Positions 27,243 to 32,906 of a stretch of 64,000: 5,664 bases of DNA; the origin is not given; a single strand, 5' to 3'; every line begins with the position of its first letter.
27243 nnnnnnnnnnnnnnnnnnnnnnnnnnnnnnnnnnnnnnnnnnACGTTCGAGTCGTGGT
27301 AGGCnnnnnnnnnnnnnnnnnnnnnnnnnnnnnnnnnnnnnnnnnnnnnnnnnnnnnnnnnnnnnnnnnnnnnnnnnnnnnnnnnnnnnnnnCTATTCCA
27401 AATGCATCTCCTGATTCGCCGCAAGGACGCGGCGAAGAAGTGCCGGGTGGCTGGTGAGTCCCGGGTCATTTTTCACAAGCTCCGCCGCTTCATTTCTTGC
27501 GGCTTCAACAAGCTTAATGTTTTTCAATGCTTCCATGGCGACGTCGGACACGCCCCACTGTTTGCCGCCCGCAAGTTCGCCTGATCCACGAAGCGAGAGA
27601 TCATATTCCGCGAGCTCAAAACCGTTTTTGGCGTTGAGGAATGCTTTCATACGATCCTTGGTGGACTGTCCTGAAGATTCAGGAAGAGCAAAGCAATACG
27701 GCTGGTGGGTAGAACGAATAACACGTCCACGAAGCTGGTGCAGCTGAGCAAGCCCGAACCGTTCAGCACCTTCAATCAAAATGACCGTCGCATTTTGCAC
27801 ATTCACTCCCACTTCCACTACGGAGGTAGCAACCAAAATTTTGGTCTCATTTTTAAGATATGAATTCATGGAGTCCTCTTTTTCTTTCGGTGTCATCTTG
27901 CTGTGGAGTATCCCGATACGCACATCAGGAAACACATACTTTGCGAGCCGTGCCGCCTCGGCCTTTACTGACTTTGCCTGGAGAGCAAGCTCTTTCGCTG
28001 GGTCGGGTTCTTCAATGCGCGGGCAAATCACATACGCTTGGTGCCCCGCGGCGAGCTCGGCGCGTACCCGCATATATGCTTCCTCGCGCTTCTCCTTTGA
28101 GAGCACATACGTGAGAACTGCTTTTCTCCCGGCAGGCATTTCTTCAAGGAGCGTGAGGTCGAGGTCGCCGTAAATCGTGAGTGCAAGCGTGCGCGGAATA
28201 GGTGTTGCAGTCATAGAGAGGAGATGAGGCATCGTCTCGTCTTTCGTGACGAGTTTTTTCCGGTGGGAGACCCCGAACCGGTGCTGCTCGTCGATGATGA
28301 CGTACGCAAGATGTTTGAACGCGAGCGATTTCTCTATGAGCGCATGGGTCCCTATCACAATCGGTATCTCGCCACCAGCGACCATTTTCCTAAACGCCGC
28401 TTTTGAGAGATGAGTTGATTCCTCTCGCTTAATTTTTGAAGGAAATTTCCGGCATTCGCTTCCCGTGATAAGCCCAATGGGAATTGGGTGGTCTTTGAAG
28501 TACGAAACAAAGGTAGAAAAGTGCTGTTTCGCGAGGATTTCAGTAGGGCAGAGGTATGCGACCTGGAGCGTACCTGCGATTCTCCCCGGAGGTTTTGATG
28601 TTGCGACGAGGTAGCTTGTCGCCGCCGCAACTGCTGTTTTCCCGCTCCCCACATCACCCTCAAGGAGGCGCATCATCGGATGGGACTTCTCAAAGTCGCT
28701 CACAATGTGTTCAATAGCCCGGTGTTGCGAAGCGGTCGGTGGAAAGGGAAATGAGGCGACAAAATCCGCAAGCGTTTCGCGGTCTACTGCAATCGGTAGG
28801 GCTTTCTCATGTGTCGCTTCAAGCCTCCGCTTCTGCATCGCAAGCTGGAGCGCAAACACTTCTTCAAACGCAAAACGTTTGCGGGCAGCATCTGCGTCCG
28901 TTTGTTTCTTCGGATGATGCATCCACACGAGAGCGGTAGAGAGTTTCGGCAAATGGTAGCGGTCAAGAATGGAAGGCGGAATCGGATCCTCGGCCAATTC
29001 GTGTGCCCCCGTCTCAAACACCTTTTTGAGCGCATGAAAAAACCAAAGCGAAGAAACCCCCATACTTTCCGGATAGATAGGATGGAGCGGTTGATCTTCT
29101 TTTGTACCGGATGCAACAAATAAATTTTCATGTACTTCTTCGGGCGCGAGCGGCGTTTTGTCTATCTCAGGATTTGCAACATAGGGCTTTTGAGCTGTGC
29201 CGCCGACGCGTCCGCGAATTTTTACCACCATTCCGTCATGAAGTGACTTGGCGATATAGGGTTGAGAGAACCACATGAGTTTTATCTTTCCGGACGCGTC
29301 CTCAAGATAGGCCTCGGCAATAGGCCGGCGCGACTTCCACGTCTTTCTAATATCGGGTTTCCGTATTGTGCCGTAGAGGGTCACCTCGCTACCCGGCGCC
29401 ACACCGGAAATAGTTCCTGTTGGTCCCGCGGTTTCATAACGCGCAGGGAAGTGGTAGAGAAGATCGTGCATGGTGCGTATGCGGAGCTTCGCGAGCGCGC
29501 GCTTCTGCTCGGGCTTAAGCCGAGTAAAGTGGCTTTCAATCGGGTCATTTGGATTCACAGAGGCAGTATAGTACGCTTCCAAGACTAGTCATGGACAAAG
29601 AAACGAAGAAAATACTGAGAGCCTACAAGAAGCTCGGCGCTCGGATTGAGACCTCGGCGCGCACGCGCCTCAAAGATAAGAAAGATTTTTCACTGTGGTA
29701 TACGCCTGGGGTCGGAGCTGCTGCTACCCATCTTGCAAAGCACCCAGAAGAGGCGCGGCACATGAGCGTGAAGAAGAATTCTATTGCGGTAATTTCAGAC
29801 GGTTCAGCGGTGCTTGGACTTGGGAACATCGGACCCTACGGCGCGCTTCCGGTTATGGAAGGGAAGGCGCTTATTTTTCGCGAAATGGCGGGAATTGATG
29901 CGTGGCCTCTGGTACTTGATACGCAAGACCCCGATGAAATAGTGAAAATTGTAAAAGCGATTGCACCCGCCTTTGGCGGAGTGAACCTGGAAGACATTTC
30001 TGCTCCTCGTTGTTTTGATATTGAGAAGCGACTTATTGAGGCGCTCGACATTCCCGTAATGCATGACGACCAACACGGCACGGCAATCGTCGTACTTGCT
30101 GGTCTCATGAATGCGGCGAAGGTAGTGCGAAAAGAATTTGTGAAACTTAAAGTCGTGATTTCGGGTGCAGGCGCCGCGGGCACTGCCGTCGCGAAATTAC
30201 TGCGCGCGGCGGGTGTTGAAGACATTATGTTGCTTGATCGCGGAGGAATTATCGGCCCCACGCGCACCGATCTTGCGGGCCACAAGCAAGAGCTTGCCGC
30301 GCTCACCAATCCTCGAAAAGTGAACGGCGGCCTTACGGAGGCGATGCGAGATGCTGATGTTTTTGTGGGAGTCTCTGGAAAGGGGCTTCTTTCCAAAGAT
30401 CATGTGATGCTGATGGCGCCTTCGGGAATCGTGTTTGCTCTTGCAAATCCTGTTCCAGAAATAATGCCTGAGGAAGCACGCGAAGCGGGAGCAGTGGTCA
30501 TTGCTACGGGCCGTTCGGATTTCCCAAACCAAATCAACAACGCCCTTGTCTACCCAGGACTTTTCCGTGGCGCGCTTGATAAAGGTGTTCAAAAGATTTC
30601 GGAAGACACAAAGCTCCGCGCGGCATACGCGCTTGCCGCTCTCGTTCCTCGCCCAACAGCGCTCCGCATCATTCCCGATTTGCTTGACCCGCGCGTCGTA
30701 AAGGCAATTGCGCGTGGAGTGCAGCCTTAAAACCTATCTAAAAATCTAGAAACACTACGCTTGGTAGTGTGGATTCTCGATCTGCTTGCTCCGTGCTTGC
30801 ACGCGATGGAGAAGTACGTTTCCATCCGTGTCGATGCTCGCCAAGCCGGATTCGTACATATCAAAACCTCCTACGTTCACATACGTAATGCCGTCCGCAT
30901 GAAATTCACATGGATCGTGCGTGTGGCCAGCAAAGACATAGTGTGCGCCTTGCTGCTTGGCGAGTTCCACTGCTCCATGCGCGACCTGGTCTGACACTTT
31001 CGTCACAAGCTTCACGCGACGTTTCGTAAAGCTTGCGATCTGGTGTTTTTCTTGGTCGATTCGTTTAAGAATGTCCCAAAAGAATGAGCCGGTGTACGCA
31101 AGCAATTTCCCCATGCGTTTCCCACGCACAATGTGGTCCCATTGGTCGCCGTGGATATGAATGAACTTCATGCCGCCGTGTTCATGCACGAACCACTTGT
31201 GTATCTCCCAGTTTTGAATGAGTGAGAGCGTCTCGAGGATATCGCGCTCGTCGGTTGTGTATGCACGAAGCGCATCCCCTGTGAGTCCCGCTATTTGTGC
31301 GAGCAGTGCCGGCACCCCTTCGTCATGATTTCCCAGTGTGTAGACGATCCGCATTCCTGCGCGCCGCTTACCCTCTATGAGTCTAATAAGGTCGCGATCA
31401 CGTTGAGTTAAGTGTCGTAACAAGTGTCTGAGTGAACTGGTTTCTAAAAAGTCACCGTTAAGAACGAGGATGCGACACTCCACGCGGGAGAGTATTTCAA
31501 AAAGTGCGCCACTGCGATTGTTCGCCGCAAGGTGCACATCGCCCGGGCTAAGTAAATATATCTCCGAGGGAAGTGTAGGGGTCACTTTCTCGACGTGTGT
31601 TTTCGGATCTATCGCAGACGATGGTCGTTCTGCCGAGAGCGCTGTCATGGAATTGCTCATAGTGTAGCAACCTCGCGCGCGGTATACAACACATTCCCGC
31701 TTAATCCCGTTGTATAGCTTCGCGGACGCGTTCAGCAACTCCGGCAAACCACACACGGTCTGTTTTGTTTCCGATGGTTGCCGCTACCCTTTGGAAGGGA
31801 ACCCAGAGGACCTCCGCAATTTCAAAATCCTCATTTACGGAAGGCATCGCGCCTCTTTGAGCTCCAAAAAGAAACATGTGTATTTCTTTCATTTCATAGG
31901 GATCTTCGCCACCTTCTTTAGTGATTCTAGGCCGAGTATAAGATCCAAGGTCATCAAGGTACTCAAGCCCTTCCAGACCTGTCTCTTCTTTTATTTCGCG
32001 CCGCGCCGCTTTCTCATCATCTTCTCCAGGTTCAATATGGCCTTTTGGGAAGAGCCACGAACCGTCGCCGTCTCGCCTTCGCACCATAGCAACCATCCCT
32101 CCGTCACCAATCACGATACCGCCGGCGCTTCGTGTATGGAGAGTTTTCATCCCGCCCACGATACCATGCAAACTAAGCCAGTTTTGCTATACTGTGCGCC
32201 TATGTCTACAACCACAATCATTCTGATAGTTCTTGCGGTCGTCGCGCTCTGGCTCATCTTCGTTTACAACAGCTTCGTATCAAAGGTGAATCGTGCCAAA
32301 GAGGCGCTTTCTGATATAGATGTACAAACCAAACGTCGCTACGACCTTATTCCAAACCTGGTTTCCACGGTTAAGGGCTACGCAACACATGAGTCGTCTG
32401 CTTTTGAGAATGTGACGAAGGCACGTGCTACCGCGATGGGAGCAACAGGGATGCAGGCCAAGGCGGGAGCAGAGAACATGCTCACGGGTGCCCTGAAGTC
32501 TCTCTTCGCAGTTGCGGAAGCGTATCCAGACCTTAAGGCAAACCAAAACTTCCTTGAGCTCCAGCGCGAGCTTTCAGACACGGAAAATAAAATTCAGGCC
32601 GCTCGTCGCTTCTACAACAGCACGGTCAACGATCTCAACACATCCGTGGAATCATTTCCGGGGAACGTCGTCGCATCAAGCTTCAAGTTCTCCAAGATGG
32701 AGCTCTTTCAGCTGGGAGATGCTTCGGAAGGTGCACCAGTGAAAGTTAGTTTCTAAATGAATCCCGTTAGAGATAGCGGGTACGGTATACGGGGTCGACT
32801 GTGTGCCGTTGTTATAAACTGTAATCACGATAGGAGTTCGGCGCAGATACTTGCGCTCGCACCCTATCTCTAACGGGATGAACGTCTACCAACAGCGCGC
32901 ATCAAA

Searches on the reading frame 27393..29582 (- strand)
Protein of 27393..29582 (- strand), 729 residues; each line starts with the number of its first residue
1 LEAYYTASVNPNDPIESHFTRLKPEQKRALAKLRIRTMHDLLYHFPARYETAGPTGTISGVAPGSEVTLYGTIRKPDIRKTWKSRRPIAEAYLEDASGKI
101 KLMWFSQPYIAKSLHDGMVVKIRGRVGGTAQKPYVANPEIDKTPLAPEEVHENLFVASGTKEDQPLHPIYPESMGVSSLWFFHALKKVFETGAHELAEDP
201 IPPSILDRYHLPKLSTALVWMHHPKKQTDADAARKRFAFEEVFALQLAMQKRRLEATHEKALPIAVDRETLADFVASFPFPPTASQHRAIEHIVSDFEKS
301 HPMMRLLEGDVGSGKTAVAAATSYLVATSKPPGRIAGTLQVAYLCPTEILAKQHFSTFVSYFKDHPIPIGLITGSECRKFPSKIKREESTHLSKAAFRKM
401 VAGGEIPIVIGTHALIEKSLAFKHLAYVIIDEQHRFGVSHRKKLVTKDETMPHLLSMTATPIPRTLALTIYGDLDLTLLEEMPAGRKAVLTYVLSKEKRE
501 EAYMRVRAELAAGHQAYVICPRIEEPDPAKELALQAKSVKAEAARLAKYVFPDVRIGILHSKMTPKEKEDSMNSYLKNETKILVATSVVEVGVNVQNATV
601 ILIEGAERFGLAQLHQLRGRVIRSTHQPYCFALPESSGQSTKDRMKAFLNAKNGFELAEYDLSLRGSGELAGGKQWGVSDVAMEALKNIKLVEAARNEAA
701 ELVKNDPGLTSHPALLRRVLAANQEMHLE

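Call 89: search_protein_families(library=pfam, proteins=[window:27393-29582:-], max_evalue=0.00001)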
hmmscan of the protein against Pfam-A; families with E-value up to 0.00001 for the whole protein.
window:27393-29582:- (729 aa): 6 families
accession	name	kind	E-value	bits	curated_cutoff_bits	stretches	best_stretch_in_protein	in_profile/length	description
PF00270.35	DEAD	-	2.7e-18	66.7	26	1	284-466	2-164/167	DEAD/DEAH box helicase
PF00271.37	Helicase_C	-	3.2e-15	56.8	23.5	1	511-624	13-109/110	Helicase conserved C-terminal domain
PF17191.10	RecG_wedge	-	3.8e-13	49.8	23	1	24-143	10-128/162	RecG wedge domain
PF04851.21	ResIII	-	3.1e-12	47.2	22.5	1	282-461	4-162/164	Type III restriction enzyme, res subunit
PF19833.4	RecG_dom3_C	-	5.3e-08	33.2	26.8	1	653-712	3-64/87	ATP-dependent DNA helicase RecG, domain 3, C-terminal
PF01336.31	tRNA_anti-codon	-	1e-07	32.2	27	1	67-137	1-69/75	OB-fold nucleic acid binding domain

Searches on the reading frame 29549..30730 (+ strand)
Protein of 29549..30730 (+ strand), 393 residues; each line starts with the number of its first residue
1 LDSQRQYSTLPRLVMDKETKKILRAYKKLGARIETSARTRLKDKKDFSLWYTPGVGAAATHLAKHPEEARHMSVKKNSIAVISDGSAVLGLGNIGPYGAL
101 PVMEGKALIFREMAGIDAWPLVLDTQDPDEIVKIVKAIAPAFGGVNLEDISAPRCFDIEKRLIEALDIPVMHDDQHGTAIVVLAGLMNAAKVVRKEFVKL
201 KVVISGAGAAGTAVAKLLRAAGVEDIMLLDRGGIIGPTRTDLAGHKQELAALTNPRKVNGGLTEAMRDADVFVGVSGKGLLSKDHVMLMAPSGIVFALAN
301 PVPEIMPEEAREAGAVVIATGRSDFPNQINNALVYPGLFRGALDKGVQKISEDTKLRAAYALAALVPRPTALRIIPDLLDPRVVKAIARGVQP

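Call 89: search_protein_families(library=pfam, proteins=[window:29549-30730:+], max_evalue=0.00001)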
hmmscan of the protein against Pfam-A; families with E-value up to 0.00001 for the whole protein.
window:29549-30730:+ (393 aa): 2 families
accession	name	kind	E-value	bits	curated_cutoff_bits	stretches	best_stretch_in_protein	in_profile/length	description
PF00390.24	malic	-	6.7e-28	98.2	23.1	1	32-162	3-181/182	Malic enzyme, N-terminal domain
PF03949.21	Malic_M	-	3.3e-20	72.9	23.5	1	177-380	3-241/258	Malic enzyme, NAD binding domain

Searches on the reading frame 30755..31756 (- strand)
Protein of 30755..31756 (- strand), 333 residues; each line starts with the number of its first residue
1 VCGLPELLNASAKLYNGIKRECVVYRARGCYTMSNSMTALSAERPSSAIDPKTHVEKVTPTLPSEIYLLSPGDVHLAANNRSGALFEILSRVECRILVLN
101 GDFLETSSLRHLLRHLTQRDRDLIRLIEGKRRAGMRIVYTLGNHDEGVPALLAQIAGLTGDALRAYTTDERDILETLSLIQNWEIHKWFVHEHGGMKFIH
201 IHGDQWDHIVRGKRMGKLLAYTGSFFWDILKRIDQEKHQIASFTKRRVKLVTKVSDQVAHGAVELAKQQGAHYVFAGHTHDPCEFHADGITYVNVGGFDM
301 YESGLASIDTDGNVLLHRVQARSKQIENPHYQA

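Call 89: search_protein_families(library=pfam, proteins=[window:30755-31756:-], max_evalue=0.00001)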
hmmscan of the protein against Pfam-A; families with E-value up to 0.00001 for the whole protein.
window:30755-31756:- (333 aa): 2 families
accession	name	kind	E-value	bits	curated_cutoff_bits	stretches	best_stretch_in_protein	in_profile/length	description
PF00149.33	Metallophos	-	2.9e-08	34.8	21.5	1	72-282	7-191/191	Calcineurin-like phosphoesterase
PF12850.12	Metallophos_2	-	2e-06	28.3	27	0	236-301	72-138/154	Calcineurin-like phosphoesterase superfamily domain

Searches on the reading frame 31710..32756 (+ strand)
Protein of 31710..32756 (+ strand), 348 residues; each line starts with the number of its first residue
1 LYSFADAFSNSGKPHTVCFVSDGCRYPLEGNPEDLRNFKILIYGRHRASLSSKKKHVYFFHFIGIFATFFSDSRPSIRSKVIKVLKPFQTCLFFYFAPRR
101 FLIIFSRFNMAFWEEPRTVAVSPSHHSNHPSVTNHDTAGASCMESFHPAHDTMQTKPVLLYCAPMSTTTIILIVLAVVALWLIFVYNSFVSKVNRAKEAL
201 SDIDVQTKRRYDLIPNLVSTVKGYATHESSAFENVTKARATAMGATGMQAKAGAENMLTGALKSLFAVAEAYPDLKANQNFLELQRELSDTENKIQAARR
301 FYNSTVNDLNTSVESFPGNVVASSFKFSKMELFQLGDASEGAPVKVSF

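Call 89: search_protein_families(library=pfam, proteins=[window:31710-32756:+], max_evalue=0.00001)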
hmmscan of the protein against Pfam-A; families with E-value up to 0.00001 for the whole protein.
window:31710-32756:+ (348 aa): 1 family
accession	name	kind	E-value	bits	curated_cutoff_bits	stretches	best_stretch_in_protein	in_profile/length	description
PF04011.17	LemA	-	6e-59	198.6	26.2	1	199-348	1-149/149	LemA family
